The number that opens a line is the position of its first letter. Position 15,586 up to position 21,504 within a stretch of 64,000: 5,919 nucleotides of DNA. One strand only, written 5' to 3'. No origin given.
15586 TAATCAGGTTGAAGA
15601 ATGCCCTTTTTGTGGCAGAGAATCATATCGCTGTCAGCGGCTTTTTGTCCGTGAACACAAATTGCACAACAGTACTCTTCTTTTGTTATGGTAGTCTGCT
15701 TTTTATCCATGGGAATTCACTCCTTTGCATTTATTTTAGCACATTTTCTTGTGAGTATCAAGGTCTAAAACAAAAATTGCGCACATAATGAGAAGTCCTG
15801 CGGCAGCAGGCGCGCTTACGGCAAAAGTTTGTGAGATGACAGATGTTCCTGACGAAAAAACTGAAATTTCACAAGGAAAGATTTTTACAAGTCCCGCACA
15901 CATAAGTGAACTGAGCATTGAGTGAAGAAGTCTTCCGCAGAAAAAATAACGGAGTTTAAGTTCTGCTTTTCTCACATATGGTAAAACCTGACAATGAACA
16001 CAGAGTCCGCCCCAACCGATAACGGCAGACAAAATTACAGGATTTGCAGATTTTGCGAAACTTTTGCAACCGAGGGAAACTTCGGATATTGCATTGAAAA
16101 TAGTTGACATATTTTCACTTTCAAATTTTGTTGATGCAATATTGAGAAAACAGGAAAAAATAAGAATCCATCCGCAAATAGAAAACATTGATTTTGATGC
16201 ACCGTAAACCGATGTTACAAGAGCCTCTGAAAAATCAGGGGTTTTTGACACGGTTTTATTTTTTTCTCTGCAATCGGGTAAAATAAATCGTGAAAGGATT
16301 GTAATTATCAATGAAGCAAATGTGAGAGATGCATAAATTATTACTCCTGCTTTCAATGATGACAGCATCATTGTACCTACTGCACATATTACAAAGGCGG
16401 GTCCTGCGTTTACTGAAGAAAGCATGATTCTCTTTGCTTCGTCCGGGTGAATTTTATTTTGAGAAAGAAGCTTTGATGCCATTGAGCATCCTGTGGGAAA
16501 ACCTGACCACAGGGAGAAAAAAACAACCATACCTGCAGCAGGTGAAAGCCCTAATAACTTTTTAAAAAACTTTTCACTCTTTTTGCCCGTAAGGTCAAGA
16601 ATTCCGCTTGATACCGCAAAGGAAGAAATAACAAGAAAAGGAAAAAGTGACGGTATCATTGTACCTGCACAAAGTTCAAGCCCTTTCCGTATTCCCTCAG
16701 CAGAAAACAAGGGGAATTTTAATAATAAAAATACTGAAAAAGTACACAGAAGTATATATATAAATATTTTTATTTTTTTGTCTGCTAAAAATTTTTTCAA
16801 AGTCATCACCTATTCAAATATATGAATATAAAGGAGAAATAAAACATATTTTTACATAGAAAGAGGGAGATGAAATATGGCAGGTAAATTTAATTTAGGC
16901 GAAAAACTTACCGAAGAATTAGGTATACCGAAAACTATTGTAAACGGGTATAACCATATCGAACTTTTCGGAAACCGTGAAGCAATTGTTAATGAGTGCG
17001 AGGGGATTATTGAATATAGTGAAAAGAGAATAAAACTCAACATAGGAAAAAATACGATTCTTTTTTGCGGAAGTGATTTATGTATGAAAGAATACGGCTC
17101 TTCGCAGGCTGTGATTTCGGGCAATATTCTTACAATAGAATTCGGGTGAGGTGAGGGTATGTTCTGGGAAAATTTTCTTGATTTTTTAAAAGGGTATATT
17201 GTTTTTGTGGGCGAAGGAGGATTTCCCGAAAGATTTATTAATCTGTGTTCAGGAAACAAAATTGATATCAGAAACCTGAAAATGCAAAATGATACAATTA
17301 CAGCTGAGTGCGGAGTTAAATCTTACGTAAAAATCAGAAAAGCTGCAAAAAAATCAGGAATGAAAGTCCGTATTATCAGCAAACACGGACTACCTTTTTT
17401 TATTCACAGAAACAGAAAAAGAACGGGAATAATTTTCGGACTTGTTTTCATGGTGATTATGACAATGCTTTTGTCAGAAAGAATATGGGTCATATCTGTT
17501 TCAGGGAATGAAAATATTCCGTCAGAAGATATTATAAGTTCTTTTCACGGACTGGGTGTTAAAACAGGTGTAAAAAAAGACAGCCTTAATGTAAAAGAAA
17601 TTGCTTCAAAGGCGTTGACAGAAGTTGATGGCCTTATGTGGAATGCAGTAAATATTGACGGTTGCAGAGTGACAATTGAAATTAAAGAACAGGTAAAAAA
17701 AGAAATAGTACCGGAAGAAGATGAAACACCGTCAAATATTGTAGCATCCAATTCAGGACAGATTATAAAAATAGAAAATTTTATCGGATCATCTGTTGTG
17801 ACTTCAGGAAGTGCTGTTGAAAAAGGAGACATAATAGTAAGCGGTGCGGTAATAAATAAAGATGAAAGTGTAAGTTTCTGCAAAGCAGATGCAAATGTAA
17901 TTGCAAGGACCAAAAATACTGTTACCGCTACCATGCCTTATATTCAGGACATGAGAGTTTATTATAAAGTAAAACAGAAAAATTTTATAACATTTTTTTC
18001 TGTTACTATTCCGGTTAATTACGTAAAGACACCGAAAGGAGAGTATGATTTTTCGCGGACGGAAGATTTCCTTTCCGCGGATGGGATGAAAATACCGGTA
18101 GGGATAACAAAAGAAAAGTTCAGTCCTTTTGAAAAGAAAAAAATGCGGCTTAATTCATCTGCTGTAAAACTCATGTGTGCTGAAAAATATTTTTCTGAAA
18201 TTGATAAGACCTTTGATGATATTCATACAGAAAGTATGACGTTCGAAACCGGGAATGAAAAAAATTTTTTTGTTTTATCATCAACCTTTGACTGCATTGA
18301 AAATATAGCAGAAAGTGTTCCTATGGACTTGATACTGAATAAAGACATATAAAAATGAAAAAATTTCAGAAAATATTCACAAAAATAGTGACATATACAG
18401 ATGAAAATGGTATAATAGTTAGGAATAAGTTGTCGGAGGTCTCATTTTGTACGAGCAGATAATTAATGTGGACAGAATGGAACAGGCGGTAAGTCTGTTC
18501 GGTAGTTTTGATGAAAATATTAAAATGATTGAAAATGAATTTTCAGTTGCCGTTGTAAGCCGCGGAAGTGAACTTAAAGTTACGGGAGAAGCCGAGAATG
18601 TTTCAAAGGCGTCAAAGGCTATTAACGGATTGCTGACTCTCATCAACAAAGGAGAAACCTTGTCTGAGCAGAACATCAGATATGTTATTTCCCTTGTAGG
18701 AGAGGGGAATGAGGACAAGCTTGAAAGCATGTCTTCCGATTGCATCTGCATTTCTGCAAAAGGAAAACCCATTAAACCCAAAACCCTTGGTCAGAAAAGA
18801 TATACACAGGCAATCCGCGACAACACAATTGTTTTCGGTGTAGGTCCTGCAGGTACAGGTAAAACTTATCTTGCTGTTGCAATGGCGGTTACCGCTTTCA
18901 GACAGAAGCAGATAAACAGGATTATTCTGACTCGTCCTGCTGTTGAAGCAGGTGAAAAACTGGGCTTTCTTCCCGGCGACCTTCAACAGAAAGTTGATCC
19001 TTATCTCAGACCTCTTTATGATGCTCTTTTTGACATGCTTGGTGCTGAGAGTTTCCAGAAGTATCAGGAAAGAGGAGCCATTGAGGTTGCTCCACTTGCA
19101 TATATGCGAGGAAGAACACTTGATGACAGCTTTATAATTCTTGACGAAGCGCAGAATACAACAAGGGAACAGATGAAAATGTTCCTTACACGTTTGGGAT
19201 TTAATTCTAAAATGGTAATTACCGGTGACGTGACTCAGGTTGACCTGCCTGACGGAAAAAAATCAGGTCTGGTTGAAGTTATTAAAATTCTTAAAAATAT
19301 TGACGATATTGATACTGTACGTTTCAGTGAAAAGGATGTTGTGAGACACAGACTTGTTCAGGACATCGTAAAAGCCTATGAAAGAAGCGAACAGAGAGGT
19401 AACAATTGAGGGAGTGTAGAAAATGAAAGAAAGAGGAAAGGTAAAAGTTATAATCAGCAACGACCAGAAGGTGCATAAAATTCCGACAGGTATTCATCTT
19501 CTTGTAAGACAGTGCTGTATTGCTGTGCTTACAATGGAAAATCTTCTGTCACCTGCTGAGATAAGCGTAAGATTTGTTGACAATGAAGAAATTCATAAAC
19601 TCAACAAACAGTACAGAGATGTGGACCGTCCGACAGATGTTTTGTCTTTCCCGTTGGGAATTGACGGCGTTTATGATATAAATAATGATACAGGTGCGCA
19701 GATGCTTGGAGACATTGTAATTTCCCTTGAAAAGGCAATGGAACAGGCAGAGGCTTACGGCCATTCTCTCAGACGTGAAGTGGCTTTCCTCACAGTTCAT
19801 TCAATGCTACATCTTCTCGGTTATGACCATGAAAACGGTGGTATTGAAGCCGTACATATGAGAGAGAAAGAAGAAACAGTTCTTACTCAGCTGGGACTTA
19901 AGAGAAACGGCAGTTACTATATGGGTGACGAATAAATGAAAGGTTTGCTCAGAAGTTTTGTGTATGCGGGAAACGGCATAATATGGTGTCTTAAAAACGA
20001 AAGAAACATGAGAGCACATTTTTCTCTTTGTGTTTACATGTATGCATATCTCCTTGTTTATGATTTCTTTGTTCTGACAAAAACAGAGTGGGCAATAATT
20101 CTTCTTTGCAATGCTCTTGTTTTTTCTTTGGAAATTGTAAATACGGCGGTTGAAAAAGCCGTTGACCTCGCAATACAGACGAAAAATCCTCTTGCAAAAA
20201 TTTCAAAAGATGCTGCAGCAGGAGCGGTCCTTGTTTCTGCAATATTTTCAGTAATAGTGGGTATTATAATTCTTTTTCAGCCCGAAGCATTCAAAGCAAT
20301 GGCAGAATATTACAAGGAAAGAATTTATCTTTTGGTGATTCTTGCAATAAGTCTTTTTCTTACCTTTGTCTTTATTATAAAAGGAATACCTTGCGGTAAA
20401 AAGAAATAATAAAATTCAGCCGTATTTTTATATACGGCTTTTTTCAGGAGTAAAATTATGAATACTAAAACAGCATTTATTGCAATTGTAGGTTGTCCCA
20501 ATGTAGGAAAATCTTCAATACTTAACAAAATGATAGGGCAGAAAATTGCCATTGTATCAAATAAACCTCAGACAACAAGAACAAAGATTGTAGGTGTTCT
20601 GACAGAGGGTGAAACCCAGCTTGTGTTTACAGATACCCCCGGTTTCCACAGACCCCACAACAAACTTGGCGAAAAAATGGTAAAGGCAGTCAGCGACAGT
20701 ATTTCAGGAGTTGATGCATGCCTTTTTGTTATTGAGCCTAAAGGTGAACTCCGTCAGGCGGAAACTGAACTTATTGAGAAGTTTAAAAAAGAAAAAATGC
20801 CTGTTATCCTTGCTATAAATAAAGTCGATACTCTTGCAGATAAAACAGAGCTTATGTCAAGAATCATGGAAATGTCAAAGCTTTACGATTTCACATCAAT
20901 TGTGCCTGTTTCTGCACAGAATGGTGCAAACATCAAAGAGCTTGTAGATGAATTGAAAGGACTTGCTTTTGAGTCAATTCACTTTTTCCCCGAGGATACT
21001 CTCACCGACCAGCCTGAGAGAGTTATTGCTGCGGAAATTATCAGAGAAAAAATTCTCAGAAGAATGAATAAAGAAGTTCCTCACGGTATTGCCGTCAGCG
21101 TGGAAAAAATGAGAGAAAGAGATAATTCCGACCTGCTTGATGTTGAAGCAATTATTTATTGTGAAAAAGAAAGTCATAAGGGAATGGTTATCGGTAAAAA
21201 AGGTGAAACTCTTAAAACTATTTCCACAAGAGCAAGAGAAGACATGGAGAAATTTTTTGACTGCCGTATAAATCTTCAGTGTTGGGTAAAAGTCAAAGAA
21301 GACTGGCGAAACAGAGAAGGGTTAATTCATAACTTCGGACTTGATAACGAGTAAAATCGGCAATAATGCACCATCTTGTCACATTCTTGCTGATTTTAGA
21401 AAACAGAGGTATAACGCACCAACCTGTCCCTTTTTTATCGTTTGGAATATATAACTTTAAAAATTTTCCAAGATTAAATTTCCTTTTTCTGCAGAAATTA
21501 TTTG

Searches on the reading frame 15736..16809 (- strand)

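Call 91: search_protein_families(library=pfam, proteins=[window:15736-16809:-], max_evalue=0.00001)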
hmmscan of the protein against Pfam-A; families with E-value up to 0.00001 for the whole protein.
window:15736-16809:- (357 aa): 1 family
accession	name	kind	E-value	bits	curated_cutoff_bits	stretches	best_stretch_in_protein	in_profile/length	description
PF07670.19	Gate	-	5.5e-06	27.2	29.6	1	50-131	3-70/104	Nucleoside recognition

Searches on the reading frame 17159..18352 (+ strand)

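Call 91: search_protein_families(library=pfam, proteins=[window:17159-18352:+], max_evalue=0.00001)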
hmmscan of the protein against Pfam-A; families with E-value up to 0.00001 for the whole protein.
window:17159-18352:+ (397 aa): 1 family
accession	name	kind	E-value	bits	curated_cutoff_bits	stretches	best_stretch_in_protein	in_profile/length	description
PF06898.16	YqfD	-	5.6e-92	309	25.2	1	9-383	2-379/379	Putative stage IV sporulation protein YqfD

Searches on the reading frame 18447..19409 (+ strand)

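Call 91: search_protein_families(library=pfam, proteins=[window:18447-19409:+], max_evalue=0.00001)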
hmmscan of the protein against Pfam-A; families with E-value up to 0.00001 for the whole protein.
window:18447-19409:+ (320 aa): 3 families
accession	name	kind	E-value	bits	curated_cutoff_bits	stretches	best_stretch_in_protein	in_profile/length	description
PF02562.22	PhoH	-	1.2e-101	338.9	27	1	109-312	2-205/205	PhoH-like protein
PF13245.12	AAA_19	-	5.5e-07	30.3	25.1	1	122-265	7-129/134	AAA domain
PF13604.12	AAA_30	-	1.8e-06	28.3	27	1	115-265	5-128/191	AAA domain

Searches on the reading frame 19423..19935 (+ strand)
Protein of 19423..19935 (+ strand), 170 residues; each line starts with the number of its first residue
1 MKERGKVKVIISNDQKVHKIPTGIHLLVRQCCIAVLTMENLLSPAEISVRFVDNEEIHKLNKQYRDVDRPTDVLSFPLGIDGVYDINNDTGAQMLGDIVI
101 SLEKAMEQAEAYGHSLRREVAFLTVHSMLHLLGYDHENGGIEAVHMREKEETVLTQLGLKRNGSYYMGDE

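Call 91: search_protein_families(library=pfam, proteins=[window:19423-19935:+], max_evalue=0.00001)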
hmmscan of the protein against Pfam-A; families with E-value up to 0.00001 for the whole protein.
window:19423-19935:+ (170 aa): 1 family
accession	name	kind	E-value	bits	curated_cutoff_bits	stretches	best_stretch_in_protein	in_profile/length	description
PF02130.23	YbeY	-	5.1e-45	152.9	25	1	22-157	5-129/129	Endoribonuclease YbeY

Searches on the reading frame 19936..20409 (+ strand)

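Call 91: search_protein_families(library=pfam, proteins=[window:19936-20409:+], max_evalue=0.00001)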
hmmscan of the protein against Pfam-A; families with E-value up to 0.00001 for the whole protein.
window:19936-20409:+ (157 aa): 1 family
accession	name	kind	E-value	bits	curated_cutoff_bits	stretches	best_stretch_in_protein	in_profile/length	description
PF01219.24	DAGK_prokar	-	9.5e-30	102.9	22.3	1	10-113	2-102/102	Prokaryotic diacylglycerol kinase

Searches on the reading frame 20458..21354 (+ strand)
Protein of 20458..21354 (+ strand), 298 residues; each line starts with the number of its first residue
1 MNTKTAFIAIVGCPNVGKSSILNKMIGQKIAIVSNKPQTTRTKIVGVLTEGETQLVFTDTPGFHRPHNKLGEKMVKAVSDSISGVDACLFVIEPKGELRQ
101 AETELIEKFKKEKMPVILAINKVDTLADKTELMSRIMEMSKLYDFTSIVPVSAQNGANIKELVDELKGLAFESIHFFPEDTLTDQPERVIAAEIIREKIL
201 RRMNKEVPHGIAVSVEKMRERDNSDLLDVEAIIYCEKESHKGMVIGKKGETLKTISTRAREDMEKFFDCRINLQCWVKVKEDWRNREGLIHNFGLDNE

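Call 91: search_protein_families(library=pfam, proteins=[window:20458-21354:+], max_evalue=0.00001)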
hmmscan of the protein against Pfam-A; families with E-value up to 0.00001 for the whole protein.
window:20458-21354:+ (298 aa): 7 families
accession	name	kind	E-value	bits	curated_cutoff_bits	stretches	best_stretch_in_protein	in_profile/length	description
PF01926.29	MMR_HSR1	-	5.2e-26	91.4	21.9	1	8-122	2-113/113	50S ribosome-binding GTPase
PF07650.23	KH_2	-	1.8e-19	69.7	22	1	206-284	1-78/78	KH domain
PF02421.24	FeoB_N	-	1.5e-14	54.2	27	1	8-165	3-155/156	Ferrous iron transport protein B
PF00009.33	GTP_EFTU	-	3.9e-12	46.6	26.5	1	50-167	66-183/188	Elongation factor Tu GTP binding domain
PF00350.29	Dynamin_N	-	1e-08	35.9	27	0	8-44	1-37/168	Dynamin family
PF03193.22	RsgA_GTPase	-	3e-08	34.1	30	0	82-168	20-106/174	RsgA GTPase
PF04548.22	AIG1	-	7.7e-06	25.8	27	0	8-110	3-108/212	AIG1 family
